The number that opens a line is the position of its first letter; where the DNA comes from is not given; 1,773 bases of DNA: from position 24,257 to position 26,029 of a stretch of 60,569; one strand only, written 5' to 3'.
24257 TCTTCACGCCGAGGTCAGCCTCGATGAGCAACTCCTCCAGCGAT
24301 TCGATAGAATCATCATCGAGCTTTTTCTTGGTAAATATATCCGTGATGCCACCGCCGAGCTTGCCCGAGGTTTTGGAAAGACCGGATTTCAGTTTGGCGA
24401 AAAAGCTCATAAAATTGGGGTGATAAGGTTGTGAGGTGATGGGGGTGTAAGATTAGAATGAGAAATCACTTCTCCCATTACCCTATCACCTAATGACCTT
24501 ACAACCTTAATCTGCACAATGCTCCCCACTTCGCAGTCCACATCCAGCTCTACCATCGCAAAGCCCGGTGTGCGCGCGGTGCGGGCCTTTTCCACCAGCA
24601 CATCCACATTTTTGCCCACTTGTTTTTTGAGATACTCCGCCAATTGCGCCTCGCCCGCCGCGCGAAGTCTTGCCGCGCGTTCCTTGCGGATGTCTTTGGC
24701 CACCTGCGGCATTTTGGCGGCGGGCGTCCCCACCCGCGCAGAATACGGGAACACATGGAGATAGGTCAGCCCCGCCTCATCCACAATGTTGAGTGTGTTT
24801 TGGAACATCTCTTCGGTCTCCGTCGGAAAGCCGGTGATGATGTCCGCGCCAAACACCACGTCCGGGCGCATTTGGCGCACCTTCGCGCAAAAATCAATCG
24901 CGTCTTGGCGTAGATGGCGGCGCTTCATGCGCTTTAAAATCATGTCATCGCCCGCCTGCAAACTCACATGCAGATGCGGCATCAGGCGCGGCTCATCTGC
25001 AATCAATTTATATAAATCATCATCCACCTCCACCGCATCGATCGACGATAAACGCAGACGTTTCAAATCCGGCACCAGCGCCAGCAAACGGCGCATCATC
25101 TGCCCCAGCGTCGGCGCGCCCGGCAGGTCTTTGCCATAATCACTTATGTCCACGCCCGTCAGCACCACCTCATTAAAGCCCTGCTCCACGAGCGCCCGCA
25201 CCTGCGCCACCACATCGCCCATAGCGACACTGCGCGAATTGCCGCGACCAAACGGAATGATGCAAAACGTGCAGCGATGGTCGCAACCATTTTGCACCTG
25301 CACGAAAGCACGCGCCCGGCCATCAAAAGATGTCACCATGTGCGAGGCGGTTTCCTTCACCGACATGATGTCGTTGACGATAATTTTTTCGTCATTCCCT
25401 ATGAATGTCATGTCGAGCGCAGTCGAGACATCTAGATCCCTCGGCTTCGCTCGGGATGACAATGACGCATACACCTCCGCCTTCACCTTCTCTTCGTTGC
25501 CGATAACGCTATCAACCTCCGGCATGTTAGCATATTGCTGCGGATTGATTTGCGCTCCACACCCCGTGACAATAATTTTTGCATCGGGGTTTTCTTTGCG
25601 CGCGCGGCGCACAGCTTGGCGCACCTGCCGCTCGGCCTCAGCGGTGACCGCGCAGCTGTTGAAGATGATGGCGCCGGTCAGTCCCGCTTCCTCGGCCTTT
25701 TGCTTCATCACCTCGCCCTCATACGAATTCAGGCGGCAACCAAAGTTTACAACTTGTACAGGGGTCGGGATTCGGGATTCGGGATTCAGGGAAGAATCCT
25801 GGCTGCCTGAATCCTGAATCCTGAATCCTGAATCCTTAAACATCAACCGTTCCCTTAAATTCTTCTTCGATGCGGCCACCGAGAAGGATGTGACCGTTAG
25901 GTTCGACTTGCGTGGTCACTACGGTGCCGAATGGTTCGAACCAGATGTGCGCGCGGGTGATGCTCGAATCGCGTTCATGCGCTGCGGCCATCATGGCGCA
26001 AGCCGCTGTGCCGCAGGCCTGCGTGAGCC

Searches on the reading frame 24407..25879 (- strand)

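Call 71: search_protein_families(library=pfam, proteins=[window:24407-25879:-], max_evalue=0.0001)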
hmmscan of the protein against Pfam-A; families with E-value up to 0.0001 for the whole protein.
window:24407-25879:- (490 aa): 2 families
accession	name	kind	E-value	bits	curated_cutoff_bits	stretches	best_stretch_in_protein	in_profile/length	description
PF04055.27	Radical_SAM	-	1.3e-23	84.5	29.5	1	194-364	2-164/166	Radical SAM superfamily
PF00919.26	UPF0004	-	2.1e-16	60.2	27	1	41-127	2-98/98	Uncharacterized protein family UPF0004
